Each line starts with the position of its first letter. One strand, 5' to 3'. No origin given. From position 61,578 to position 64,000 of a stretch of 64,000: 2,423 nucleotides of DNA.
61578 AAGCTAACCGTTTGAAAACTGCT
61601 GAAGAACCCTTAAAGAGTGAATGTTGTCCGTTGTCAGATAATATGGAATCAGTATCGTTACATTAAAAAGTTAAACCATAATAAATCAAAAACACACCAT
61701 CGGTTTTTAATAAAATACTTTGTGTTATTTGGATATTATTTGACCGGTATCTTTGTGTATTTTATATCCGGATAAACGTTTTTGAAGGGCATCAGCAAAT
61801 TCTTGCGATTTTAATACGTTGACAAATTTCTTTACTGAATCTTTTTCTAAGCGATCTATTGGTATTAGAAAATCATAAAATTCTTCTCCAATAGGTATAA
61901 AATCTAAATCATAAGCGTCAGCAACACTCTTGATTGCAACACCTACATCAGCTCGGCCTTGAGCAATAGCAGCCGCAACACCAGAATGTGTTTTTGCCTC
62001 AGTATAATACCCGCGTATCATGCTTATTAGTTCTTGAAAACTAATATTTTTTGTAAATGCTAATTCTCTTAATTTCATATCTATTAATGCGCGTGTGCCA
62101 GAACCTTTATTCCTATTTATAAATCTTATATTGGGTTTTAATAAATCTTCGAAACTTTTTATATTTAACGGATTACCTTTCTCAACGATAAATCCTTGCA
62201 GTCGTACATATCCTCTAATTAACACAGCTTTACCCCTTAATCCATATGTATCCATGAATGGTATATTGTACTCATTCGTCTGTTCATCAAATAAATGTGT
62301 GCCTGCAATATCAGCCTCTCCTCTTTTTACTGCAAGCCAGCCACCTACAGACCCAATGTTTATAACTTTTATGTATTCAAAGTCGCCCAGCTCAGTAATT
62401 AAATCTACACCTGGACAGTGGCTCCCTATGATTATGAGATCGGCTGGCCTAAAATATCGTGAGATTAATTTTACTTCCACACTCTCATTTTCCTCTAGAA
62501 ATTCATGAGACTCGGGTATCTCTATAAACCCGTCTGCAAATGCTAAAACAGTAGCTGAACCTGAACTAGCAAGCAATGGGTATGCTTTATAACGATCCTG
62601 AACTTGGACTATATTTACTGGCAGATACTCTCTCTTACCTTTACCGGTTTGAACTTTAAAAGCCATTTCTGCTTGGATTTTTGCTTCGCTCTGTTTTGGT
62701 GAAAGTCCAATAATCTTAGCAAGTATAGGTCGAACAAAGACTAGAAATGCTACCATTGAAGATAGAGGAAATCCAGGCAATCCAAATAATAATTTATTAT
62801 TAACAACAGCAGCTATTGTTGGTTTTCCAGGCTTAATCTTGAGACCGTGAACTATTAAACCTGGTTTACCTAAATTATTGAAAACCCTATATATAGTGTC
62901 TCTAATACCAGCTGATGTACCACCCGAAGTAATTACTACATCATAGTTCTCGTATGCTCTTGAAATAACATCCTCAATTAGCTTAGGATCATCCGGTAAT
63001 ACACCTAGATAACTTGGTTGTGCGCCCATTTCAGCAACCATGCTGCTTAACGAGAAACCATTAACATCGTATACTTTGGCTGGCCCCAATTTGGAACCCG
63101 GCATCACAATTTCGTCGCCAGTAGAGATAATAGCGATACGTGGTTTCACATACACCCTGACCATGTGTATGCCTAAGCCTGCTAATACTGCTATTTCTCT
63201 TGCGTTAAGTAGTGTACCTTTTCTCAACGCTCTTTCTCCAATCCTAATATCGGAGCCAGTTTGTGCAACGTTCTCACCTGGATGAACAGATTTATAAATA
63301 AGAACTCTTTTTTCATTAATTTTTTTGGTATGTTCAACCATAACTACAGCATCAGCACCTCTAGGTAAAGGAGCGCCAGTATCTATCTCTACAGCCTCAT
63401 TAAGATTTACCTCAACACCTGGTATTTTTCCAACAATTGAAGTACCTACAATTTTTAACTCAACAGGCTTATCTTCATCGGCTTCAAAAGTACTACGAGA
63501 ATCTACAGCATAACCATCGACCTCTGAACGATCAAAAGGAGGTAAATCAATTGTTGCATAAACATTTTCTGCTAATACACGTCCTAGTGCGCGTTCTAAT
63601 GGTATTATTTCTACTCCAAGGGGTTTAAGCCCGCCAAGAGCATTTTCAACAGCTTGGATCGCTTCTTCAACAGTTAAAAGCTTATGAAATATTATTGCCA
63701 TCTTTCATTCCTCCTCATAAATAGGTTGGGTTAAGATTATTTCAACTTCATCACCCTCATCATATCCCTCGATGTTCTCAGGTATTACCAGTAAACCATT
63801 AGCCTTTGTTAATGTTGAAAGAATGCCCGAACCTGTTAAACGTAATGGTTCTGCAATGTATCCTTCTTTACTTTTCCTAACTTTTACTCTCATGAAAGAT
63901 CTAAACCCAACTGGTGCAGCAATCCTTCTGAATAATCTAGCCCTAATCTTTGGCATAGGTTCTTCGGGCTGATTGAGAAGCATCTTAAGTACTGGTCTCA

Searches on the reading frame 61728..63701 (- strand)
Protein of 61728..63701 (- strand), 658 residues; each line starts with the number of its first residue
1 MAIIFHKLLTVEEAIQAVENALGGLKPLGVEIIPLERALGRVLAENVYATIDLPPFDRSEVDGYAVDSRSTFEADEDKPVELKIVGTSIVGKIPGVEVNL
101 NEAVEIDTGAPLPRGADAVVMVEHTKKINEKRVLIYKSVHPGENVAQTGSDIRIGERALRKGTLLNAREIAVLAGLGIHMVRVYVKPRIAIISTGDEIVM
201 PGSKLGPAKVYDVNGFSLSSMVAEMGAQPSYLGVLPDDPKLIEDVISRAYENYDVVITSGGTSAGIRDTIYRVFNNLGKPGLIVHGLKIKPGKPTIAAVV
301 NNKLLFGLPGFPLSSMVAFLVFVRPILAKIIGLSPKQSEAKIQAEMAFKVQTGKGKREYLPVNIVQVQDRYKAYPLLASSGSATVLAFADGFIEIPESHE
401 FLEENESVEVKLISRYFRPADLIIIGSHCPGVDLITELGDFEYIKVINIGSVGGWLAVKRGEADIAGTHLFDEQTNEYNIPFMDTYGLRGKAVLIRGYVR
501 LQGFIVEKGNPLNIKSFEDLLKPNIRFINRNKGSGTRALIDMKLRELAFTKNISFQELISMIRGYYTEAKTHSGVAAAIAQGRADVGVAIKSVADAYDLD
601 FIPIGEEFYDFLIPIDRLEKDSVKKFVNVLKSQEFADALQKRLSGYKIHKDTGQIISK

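Call 4: search_protein_families(library=pfam, proteins=[window:61728-63701:-], max_evalue=0.01)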
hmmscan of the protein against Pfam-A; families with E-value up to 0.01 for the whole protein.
window:61728-63701:- (658 aa): 6 families
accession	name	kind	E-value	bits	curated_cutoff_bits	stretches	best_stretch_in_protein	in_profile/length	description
PF12727.12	PBP_like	-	3.1e-64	216.1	27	1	444-631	13-193/193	PBP superfamily domain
PF03453.22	MoeA_N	-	2e-47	161.3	30.8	1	9-177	1-160/160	MoeA N-terminal region (domain I and II)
PF00994.29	MoCF_biosynth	-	7.5e-30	104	26.6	1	190-328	1-143/144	Probable molybdopterin binding domain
PF03454.20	MoeA_C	-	4.1e-15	56.2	22.1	1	343-412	1-71/72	MoeA C-terminal region (domain IV)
PF13531.11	SBP_bac_11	-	1.6e-09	38.3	25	1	504-641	83-223/227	Bacterial extracellular solute-binding protein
PF12849.12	PBP_like_2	-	0.0012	19.1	27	0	446-578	42-183/267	PBP superfamily domain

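Call 5: search_protein_families(library=ncbifam, proteins=[window:61728-63701:-], max_evalue=0.01)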
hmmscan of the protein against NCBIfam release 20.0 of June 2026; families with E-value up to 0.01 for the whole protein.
window:61728-63701:- (658 aa): 11 families
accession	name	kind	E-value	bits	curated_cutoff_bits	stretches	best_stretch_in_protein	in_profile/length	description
NF011068.0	PRK14498.1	equivalog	8.3e-238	790.7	534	1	4-656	5-644/647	molybdopterin biosynthesis protein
NF011067.0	PRK14497.1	equivalog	5.3e-94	315.7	536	1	7-479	9-461/546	putative molybdopterin biosynthesis protein MoeA/unknown domain fusion protein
NF045515.2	Glp_gephyrin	equivalog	7.2e-90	301.6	475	1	10-412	2-402/403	molybdotransferase-like divisome protein Glp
NF007960.1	PRK10680.1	equivalog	9.5e-90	301.2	440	1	9-412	1-400/401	molybdopterin molybdotransferase MoeA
NF050098.1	MoeA_actino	exception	3.3e-78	263.2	560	1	11-412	3-399/400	molybdopterin molybdotransferase MoeA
NF011060.0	PRK14491.1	equivalog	4.2e-76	256.7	532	1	7-410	198-591/598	bifunctional molybdopterin-guanine dinucleotide biosynthesis adaptor protein MobB/molybdopterin molybdotransferase MoeA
TIGR00177.1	molyb_syn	domain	1.1e-29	103.3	85.35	1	186-325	1-148/148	molybdenum cofactor synthesis domain-containing protein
NF002947.1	PRK03604.1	equivalog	4.2e-06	26.2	285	1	209-270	161-223/301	bifunctional molybdenum cofactor biosynthesis protein MoaC/MoaB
NF001813.0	PRK00549.1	equivalog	0.00011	21.3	379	1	197-261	4-68/414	competence/damage-inducible protein A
TIGR00971.1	3a0106s03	subfamily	0.0013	18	155.5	1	500-535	103-139/315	sulfate ABC transporter substrate-binding protein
TIGR00200.1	cinA_nterm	subfamily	0.0039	15.9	243.15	1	197-262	5-70/414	CinA family nicotinamide mononucleotide deamidase-related protein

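Call 64: find_encoding_contigs(protein=window:61728-63701:-, flank=8000, max_places=3)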
Protein window:61728-63701:- (658 aa): no gene with exactly this product is on record in the collection.

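Call 65: find_related_loci(query=window:61728-63701:-, collection=metagenome_contigs, flank=6000)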
Query window:61728-63701:- (658 aa) in metagenome_contigs; peptide patterns used: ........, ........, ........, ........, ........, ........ (x = any residue, [..] = any of these).
76 stretches matched a pattern; 6 encode a relative of the query (tblastn E <= 1e-3); 6 distinct loci.
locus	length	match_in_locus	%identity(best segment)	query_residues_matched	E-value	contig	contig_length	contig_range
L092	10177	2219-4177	59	1-656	0e+0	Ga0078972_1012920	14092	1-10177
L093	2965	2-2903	47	4-592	0e+0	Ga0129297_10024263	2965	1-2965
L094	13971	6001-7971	84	1-657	0e+0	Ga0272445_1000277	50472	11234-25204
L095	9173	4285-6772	41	1-415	3e-98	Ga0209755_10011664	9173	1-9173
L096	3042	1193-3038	36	4-421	4e-74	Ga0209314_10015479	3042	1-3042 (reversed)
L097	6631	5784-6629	38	5-287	1e-56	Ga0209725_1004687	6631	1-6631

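Call 68: search_protein_families(library=pfam, proteins=[L094:4269-4700:+, L094:4722-5996:+, L094:3461-4069:-, L094:8741-9718:+], max_evalue=0.001)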
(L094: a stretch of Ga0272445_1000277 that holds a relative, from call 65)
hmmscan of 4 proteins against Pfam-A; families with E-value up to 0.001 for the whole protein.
L094:4269-4700:+ (144 aa): 1 family
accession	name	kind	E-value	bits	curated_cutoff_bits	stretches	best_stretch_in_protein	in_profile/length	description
PF02391.22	MoaE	-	2.2e-32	112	23.4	1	10-123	2-114/114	MoaE protein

L094:4722-5996:+ (425 aa): 3 families
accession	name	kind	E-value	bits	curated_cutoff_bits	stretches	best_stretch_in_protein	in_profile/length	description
PF03453.22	MoeA_N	-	4.4e-45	153.7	30.8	1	15-181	2-159/160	MoeA N-terminal region (domain I and II)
PF00994.29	MoCF_biosynth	-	3.4e-30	105.1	26.6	1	197-333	3-143/144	Probable molybdopterin binding domain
PF03454.20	MoeA_C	-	9.8e-20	71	22.1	1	347-417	1-71/72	MoeA C-terminal region (domain IV)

L094:3461-4069:- (203 aa): 1 family
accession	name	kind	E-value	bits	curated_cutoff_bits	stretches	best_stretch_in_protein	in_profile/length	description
PF00994.29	MoCF_biosynth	-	1.3e-28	99.9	26.6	1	51-192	1-143/144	Probable molybdopterin binding domain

L094:8741-9718:+ (326 aa): 2 families
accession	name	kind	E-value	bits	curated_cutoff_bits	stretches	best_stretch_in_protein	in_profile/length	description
PF01435.24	Peptidase_M48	-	5.8e-37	127.8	20.3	1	73-319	5-185/186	Peptidase family M48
PF05569.17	Peptidase_M56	-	5.1e-07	29.6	31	1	40-161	99-223/296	BlaR1 peptidase M56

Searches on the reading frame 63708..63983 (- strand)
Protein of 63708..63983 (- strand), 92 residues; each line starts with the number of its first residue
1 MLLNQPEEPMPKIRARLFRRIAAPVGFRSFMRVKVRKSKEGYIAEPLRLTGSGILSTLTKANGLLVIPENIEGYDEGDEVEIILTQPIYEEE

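Call 4: search_protein_families(library=pfam, proteins=[window:63708-63983:-], max_evalue=0.01)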
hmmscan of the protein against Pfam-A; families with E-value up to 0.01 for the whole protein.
window:63708-63983:- (92 aa): 1 family
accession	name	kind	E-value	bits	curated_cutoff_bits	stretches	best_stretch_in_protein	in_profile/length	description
PF03454.20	MoeA_C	-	1e-20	74.2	22.1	1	14-84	1-71/72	MoeA C-terminal region (domain IV)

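Call 5: search_protein_families(library=ncbifam, proteins=[window:63708-63983:-], max_evalue=0.01)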
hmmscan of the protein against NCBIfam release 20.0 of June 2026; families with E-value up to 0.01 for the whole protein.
window:63708-63983:- (92 aa): 6 families
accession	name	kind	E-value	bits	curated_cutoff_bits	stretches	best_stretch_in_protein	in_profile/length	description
NF011068.0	PRK14498.1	equivalog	1.5e-14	53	534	1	4-90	330-415/647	molybdopterin biosynthesis protein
NF045515.2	Glp_gephyrin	equivalog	2.8e-10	39.5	475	1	5-84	321-402/403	molybdotransferase-like divisome protein Glp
NF050098.1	MoeA_actino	exception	2.8e-08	32.9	560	1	8-83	323-398/400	molybdopterin molybdotransferase MoeA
NF007960.1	PRK10680.1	equivalog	2.6e-06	26.5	440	1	7-83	321-399/401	molybdopterin molybdotransferase MoeA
NF011060.0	PRK14491.1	equivalog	0.00061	18.3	532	1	49-83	558-592/598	bifunctional molybdopterin-guanine dinucleotide biosynthesis adaptor protein MobB/molybdopterin molybdotransferase MoeA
NF011067.0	PRK14497.1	equivalog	0.0062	15.1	536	1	11-84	332-403/546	putative molybdopterin biosynthesis protein MoeA/unknown domain fusion protein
